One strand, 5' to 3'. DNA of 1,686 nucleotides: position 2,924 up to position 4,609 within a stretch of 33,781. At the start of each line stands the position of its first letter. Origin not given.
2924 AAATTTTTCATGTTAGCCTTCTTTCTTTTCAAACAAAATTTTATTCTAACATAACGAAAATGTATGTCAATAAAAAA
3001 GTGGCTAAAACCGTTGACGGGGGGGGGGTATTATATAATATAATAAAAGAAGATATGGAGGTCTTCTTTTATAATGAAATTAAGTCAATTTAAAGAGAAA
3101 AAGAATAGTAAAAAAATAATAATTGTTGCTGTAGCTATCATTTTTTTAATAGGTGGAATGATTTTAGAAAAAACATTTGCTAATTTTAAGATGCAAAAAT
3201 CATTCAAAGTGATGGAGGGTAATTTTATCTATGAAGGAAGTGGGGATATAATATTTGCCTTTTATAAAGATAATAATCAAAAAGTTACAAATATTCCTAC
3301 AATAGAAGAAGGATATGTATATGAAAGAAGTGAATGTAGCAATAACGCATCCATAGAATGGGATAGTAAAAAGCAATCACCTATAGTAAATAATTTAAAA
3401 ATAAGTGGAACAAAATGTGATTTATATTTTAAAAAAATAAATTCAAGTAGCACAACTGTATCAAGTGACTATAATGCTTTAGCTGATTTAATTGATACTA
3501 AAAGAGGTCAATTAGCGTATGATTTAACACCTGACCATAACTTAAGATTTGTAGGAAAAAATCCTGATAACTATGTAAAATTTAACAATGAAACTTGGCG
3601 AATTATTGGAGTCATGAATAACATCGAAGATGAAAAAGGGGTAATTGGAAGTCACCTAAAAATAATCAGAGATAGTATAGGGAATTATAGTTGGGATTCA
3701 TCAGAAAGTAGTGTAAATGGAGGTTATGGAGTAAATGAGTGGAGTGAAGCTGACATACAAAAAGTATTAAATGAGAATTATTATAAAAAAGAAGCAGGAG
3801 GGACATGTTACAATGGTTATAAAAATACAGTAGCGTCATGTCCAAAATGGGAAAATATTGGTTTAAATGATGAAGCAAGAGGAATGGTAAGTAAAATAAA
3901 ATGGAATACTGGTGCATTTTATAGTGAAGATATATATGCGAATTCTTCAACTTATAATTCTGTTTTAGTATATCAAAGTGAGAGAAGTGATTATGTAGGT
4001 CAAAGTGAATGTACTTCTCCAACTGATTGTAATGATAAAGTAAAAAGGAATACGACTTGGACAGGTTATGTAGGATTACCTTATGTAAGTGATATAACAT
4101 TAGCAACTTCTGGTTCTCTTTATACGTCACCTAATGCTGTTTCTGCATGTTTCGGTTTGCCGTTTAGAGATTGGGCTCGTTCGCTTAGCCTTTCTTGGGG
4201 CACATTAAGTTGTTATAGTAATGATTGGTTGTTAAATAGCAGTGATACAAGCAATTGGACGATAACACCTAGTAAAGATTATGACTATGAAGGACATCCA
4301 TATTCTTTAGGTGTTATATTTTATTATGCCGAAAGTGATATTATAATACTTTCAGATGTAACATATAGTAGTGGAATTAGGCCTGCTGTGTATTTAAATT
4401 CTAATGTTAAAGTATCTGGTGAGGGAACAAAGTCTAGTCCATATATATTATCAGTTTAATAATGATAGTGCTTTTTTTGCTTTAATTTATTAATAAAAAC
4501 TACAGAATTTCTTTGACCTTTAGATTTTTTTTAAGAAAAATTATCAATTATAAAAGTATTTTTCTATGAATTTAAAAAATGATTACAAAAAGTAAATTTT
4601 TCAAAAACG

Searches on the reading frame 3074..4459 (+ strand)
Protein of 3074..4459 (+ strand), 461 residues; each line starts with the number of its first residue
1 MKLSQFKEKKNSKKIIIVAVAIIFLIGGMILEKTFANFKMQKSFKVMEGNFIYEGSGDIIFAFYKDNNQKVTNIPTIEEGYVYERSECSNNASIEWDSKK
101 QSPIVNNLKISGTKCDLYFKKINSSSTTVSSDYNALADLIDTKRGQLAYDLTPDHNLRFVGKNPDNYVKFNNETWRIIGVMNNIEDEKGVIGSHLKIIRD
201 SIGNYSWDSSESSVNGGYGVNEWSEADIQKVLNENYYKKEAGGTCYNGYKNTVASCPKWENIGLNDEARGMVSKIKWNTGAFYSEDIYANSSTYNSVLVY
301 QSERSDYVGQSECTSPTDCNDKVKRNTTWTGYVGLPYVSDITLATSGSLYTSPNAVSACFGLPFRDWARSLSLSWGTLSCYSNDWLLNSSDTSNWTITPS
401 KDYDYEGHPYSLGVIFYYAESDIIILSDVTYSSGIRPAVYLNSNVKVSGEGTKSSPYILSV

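Call 5: search_protein_families(library=pfam, proteins=[window:3074-4459:+], max_evalue=0.01)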
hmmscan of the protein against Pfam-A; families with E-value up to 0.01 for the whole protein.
window:3074-4459:+ (461 aa): 1 family
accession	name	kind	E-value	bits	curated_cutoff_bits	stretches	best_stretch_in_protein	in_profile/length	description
PF13786.12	DUF4179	-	0.0023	18.8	30.1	1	8-71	2-63/94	Domain of unknown function (DUF4179)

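Call 6: search_protein_families(library=ncbifam, proteins=[window:3074-4459:+], max_evalue=0.01)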
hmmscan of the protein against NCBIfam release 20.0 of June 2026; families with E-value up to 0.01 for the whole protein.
window:3074-4459:+ (461 aa): 0 families

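Call 8: find_encoding_contigs(protein=window:3074-4459:+, flank=3000, max_places=10)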
Protein window:3074-4459:+ (461 aa): no gene with exactly this product is on record in the collection.

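Call 16: find_homologous_proteins(query=window:3074-4459:+)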
Query window:3074-4459:+ (461 aa): 2754 proteins with E <= 0.001 among 8000 candidates; the best 120 are listed.
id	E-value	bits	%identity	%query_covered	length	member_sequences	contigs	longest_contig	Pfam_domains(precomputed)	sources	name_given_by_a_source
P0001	0.0e+0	1047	100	100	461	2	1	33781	-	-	-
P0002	6.0e-145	502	56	100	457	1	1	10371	-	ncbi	-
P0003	3.5e-144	499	54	100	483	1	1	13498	-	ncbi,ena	-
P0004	3.6e-137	476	53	100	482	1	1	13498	-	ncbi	-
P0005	1.7e-135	471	52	100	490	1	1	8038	-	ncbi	-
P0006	4.6e-134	466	51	100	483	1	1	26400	-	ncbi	-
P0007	4.8e-134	466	51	100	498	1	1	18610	-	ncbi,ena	-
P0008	6.8e-126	439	51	100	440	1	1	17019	-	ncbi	-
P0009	8.3e-124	432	49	100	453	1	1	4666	-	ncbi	-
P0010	1.1e-122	428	48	100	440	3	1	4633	-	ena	-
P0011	2.2e-121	424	49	97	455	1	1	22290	-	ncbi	-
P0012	1.3e-120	421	53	84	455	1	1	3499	-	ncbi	-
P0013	1.5e-118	415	47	100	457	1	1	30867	-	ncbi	-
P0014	6.9e-118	413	50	100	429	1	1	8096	-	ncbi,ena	-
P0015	7.2e-115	403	50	100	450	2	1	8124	-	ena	-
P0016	6.2e-114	399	47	100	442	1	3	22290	-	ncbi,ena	-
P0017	3.4e-113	397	46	100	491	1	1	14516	-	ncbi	-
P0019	1.8e-108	381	43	100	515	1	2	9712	-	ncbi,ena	-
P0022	2.4e-105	371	42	100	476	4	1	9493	-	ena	-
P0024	6.3e-105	370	44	97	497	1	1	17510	-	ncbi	-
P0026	2.5e-102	361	43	100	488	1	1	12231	-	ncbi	-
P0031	2.3e-87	312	42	97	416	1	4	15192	-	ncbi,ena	-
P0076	1.3e-67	247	39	100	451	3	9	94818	-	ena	-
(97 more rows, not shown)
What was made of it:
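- On Promoter-spacer homopolymer phase-variation switch (porA / tp0126 / vlp type): Longer relatives carry a prepilin N-methyl domain on the same body (call 16).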

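Call 18: find_encoding_contigs(protein=P0002, flank=10000, max_places=4)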
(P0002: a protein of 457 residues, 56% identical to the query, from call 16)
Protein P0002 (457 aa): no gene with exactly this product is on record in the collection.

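Call 19: find_encoding_contigs(protein=P0003, flank=10000, max_places=4)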
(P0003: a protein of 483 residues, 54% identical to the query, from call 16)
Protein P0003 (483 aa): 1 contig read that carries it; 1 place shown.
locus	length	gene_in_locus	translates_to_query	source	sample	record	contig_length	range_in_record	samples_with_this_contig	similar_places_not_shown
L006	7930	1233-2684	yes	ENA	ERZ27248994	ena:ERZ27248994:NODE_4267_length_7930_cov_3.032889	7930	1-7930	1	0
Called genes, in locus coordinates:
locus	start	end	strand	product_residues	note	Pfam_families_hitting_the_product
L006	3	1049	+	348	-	?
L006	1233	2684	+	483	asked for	-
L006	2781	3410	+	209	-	PF06541:ABC_trans_CmpB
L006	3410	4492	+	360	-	PF06925:MGDG_synth, PF00534:Glycos_transf_1, PF02350:Epimerase_2 (weak), PF04101:Glyco_tran_28_C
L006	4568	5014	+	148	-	PF01966:HD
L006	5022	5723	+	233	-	PF13286:HD_assoc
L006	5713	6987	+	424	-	PF05193:Peptidase_M16_C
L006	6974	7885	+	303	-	PF00675:Peptidase_M16, PF05193:Peptidase_M16_C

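Call 20: find_encoding_contigs(protein=P0011, flank=10000, max_places=4)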
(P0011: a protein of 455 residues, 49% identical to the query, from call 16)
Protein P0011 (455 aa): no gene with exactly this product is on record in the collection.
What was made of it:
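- Tried and rejected: Exact-protein look-ups failed for the window's own family protein and for NCBI-only paralogues (calls 8, 18, 20).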

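Call 25: find_encoding_contigs(protein=P0007, flank=10000, max_places=6)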
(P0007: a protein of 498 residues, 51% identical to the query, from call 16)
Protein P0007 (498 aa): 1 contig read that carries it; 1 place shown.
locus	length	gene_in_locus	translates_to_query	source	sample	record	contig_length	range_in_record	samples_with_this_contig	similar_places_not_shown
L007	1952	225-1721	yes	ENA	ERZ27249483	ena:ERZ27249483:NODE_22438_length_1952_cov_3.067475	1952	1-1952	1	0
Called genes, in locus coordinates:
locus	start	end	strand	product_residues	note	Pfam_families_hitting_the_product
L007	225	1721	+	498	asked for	-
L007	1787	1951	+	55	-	?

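Call 26: find_encoding_contigs(protein=P0016, flank=10000, max_places=6)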
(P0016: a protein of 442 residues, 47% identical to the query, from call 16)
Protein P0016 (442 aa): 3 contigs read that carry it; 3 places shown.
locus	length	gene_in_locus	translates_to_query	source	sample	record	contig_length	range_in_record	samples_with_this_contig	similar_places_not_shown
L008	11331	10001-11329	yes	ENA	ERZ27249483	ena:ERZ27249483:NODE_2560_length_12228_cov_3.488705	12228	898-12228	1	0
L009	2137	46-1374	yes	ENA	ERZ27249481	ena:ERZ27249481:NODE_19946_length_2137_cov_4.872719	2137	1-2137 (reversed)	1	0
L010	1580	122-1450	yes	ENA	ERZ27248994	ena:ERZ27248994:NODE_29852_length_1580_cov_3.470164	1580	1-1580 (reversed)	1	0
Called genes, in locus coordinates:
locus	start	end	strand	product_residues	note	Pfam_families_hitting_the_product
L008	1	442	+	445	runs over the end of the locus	?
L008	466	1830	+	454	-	-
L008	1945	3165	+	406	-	PF04055:Radical_SAM, PF12836:HHH_3 (weak)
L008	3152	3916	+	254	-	PF06313:ACP53EA (weak), PF13566:DUF4130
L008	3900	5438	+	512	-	PF00118:Cpn60_TCP1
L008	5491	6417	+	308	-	PF10298:WhiA_N, PF14527:LAGLIDADG_WhiA, PF02650:HTH_WhiA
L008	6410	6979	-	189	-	PF00574:CLP_protease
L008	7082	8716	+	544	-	PF20720:nSTAND3 (weak), PF00485:PRK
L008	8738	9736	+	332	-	PF00044:Gp_dh_N, PF02800:Gp_dh_C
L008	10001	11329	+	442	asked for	?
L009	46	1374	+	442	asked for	-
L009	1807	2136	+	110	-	?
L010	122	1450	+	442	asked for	-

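Call 29: find_related_loci(query=A1, collection=genome_contigs, flank=5000)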
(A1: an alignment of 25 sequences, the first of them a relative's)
Query A1 (461 aa) in genome_contigs; peptide patterns used: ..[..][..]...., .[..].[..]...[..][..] (x = any residue, [..] = any of these).
137 stretches matched a pattern, but none encodes a relative of the query by tblastn (E <= 1e-3).
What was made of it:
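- Tried and rejected: Family alignment against GTDB species genomes: no relatives with the conserved leader, so the genus is not among the representatives (call 29).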

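Call 30: find_encoding_contigs(protein=P0031, flank=10000, max_places=10)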
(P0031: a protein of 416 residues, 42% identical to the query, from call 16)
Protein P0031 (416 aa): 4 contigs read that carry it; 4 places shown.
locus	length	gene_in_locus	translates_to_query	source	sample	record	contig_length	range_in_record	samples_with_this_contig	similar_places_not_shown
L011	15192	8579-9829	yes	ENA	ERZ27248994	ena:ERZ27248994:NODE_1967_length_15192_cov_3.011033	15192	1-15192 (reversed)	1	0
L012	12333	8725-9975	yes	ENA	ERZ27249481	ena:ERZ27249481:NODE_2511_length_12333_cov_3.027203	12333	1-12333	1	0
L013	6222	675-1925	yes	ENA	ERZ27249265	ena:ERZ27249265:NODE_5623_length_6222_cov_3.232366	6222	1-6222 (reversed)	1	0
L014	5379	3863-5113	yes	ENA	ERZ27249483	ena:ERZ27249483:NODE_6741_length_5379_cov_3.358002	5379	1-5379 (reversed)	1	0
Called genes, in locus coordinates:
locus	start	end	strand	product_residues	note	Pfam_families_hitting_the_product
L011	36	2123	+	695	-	-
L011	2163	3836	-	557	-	PF00753:Lactamase_B, PF23023:Anti-Pycsar_Apyc1 (weak), PF12706:Lactamase_B_2 (weak), PF22505:RNase_J_b_CASP, PF07521:RMMBL, PF17770:RNase_J_C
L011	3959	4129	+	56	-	-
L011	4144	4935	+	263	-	PF02881:SRP54_N (weak), PF00448:SRP54, PF01656:CbiA (weak), PF13614:AAA_31 (faint)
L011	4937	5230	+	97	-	PF04297:UPF0122, PF04545:Sigma70_r4, PF08281:Sigma70_r4_2 (weak)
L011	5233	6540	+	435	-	PF02881:SRP54_N, PF06414:Zeta_toxin (faint), PF13401:AAA_22 (weak), PF00448:SRP54, PF02978:SRP_SPB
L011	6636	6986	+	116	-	-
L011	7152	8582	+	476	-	-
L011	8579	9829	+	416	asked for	-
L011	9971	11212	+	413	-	PF02491:SHS2_FTSA (weak), PF06277:EutA (weak), PF14450:FtsA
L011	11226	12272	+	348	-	PF00091:Tubulin, PF12327:FtsZ_C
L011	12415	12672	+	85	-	PF02576:RimP_N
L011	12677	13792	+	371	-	PF08529:NusA_N, PF00575:S1 (weak), PF13184:KH_NusA_1st, PF26594:KH_NusA_2nd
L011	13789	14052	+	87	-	PF04296:YlxR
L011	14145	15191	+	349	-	?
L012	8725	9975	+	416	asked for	-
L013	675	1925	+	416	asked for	-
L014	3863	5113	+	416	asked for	-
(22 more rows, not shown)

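Call 31: find_encoding_contigs(protein=P0019, flank=10000, max_places=10)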
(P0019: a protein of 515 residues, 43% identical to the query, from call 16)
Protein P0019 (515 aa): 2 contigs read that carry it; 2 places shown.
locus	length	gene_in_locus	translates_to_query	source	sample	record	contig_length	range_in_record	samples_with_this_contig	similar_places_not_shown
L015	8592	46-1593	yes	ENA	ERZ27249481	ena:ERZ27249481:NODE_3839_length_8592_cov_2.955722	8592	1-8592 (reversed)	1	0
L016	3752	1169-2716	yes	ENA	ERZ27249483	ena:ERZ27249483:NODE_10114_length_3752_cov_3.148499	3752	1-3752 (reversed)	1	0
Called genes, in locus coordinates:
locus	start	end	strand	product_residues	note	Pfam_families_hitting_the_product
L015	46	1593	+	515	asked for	-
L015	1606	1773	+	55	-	-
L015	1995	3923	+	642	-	PF02518:HATPase_c, PF00204:DNA_gyraseB, PF01751:Toprim, PF00986:DNA_gyraseB_C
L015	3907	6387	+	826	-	PF00521:DNA_topoisoIV, PF03989:DNA_gyraseA_C (weak)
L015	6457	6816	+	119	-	PF14071:YlbD_coat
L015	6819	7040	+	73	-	PF14003:YlbE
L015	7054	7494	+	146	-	-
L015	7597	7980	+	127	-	-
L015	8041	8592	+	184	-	?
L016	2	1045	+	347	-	?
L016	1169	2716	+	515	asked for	-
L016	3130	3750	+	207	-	?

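Call 43: find_encoding_contigs(protein=P0076, flank=3000, max_places=10)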
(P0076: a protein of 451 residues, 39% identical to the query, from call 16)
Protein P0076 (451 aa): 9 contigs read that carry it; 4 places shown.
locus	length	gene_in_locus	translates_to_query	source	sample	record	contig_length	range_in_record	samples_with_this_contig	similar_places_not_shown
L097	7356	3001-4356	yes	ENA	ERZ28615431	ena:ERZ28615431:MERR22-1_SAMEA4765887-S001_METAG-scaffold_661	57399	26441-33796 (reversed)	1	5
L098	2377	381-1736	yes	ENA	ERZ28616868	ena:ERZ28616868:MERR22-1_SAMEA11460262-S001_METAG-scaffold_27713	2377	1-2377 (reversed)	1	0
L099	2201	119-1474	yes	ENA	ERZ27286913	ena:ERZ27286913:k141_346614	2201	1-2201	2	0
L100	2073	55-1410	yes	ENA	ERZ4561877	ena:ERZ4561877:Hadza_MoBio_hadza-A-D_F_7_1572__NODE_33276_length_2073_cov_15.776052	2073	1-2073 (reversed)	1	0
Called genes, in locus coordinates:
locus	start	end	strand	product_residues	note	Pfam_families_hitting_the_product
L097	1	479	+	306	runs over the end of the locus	PF01795:Methyltransf_5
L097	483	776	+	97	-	-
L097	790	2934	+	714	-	PF03717:PBP_dimer, PF00905:Transpeptidase, PF03793:PASTA (faint)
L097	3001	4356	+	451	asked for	-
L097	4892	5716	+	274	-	-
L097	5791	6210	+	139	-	PF04472:SepF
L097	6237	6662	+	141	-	PF05103:DivIVA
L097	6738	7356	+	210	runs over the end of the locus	PF01863:YgjP-like, PF10263:SprT-like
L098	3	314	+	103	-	?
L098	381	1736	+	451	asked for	-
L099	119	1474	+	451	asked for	-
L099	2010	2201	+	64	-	?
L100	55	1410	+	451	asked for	-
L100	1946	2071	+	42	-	?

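Call 44: find_encoding_contigs(protein=P0015, flank=10000, max_places=10)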
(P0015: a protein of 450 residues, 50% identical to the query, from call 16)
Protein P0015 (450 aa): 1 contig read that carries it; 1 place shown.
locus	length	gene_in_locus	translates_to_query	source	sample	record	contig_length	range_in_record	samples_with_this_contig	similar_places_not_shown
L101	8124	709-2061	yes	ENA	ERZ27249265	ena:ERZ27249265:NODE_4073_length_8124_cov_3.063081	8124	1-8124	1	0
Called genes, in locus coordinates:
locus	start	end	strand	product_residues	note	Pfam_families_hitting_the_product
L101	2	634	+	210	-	?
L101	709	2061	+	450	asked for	-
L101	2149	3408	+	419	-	PF03382:DUF285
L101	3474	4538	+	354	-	PF13183:Fer4_8 (faint), PF13187:Fer4_9 (faint), PF12797:Fer4_2 (faint)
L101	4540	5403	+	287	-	PF03116:NQR2_RnfD_RnfE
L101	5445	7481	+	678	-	-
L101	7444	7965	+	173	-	PF04203:Sortase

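Call 61: predict_structure(alignment_id=A1)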
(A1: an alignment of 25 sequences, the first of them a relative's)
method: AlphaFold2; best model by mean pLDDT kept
length: 461 residues; sequences in the alignment: 25
mean_pLDDT: 74.4   pTM: 0.68
mean pLDDT of the five models: 74.4, 73.4, 73.2, 71.6, 71.0
residues with pLDDT >= 90: 110; 70-90: 213; 50-70: 71; < 50: 67
segments of 3 or more residues with pLDDT < 50: 1-17, 24-52, 124-133
pLDDT, mean of each block of 10 residues (from residue 1): 31 44 44 27 29 56 84 78 85 78 76 85 46 57 73 87 88 94 92 92 88 82 85 96 91 92 96 94 67 76 84 65 85 93 68 75 73 73 72 79 55 51 71 92 86 90 79
secondary structure, 60 per line:
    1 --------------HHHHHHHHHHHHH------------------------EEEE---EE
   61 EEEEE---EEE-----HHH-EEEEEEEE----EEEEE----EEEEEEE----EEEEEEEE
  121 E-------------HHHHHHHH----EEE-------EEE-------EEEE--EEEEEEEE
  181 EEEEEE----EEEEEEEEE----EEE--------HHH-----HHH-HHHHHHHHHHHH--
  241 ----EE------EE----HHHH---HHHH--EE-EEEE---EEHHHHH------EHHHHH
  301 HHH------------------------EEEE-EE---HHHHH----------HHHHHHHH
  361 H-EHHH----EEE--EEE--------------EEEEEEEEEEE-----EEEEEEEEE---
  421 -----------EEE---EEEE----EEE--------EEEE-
elements in order: H15-27 E52-55 E59-65 E69-71 E81-88 E93-97 E102-108 E113-121 H135-142 E147-149 E157-159 E167-170 E173-186 E191-199 E204-206 H227-238 H259-262 H266-269 E275-278 H284-288 H296-303 E328-331 H338-342 H353-361 E371-373 E376-378 E393-403 E409-417 E432-434 E438-441 E446-448 E457-460
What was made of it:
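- On Promoter-spacer homopolymer phase-variation switch (porA / tp0126 / vlp type): AF2 predicts an N-terminal helix (call 61).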

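Call 64: fold_search(model_id=the predicted structure, library=pdb)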
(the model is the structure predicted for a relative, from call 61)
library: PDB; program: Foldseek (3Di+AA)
matches with E <= 10: 194; with E <= 0.001: 0
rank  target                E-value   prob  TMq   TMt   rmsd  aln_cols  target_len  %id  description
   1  4djm_D                3.6e-01  0.02  0.08  0.11  16.5       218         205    9  Crystal structure of the E. coli chaperone DraB (released 2013-01-16)
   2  2qrf                  5.4e-01  0.01  0.05  0.07  19.7       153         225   12  Green Fluorescent Protein: Cyclized-only Intermediate of Chromophore Maturation in the Q183E variant (released 2009-04-21)
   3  6hko_M                8.5e-01  0.03  0.07  0.14  18.3       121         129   10  Yeast RNA polymerase I elongation complex bound to nucleotide analog GMPCPP (released 2019-04-03)
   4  9wbg_f                9.0e-01  0.04  0.08  0.17  17.6       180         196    9  Structure of human 26S proteasome complexed with midnolin, 19S proteasome with Ubl and Catch domain resolved (released 2026-04-01)
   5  8g0i_A                9.0e-01  0.01  0.05  0.07  19.1       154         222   12  High Affinity nanobodies against GFP (released 2024-03-20)
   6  4jfg_F                1.1e+00  0.01  0.05  0.08  19.2       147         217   11  Crystal structure of sfGFP-66-HqAla (released 2013-10-02)
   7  1iz6_C                1.1e+00  0.03  0.07  0.18  14.4       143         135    9  Crystal Structure of Translation Initiation Factor 5A from Pyrococcus Horikoshii (released 2003-01-28)
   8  1kp5_A                1.1e+00  0.01  0.05  0.07  19.8       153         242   12  Cyclic Green Fluorescent Protein (released 2002-08-28)
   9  4ka9                  1.3e+00  0.01  0.05  0.07  19.2       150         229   11  Crystal structure analysis of single amino acid deletion mutations in EGFP (released 2014-05-07)
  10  3ai5                  1.3e+00  0.01  0.04  0.05  17.6       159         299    9  Crystal structure of yeast enhanced green fluorescent protein-ubiquitin fusion protein (released 2010-09-29)
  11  7avh                  1.4e+00  0.02  0.06  0.13  21.1       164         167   10  Streptococcal High Identity Repeats in Tandem (SHIRT) domains 3-4 from cell surface protein SGO_0707 (released 2021-06-09)
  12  7msk_A                1.4e+00  0.02  0.06  0.07  13.1       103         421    7  ThuS glycosin S-glycosyltransferase (released 2022-04-13)
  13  4w7e                  1.4e+00  0.01  0.05  0.07  17.1       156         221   10  Crystal Structure of Full-Length Split GFP Mutant E124H/K126H With Copper Mediated Crystal Contacts, P 41 21 2 Space Gro (released 2015-02-25)
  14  5dy6_B                1.4e+00  0.01  0.05  0.08  19.4       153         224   11  Enhanced superfolder GFP with DBCO at 148 (released 2016-07-13)
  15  8dn6_A                1.6e+00  0.08  0.07  0.13   9.9       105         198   11  The crystal structure of the Arabidopsis thaliana Toc75 POTRA domains in complex with fab tc2 (released 2023-05-17)
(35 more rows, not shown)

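Call 66: list_cluster_members(proteins=[P0002, P0003, P0006, P0011, P0013, P0017, P0024, P0026])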
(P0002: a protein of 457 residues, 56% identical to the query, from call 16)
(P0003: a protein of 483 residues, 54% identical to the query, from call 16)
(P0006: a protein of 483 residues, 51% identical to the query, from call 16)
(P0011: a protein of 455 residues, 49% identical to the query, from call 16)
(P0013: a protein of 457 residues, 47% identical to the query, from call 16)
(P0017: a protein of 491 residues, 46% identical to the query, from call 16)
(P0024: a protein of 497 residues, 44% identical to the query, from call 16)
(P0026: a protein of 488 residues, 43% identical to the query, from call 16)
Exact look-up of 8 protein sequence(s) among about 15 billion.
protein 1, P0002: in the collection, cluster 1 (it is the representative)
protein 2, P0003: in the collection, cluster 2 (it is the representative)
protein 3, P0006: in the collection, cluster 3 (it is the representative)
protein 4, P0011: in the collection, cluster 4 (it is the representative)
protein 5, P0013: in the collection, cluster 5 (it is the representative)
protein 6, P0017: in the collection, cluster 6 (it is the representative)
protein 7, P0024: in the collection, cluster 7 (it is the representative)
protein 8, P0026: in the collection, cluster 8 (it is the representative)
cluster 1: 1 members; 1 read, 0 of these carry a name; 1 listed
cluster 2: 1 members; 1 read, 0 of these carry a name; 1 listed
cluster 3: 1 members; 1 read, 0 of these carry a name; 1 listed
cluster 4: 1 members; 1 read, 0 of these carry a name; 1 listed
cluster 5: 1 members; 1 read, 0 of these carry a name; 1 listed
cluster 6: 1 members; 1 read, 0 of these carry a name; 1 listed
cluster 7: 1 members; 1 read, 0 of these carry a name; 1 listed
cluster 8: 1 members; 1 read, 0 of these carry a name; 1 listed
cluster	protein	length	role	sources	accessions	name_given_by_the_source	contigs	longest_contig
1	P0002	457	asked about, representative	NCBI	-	-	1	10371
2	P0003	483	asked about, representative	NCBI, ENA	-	-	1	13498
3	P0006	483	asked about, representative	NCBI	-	-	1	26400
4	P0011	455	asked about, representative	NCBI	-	-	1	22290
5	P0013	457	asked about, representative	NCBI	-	-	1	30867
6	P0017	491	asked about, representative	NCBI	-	-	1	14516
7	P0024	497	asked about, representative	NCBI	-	-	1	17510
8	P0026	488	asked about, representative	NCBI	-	-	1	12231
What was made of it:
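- Tried and rejected: Cluster look-up returned no names or accessions (call 66).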

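Call 71: find_encoding_contigs(protein=P0022, flank=10000, max_places=10)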
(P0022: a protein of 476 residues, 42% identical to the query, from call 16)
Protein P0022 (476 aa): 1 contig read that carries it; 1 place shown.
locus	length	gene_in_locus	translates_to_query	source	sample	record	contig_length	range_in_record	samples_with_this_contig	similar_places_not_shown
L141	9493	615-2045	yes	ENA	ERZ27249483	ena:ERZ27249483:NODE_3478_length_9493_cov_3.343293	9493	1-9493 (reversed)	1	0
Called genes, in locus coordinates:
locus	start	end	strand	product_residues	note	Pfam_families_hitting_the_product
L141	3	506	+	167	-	?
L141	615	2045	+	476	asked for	-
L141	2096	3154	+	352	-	PF00768:Peptidase_S11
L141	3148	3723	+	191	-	PF07670:Gate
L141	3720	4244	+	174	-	PF07670:Gate (weak)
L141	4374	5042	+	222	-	PF01832:Glucosaminidase (weak)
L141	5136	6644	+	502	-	-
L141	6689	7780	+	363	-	PF00535:Glycos_transf_2, PF13428:TPR_14 (faint), PF07719:TPR_2 (faint)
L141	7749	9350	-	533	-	PF04203:Sortase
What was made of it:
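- Closest known: Mycoplasma hyorhinis Vlp system. Different: This organism has cell-wall genes: a PBP gene in a related genome (L097) and sortase and D-Ala-D-Ala carboxypeptidase genes in its own contigs (calls 43, 44, 71).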
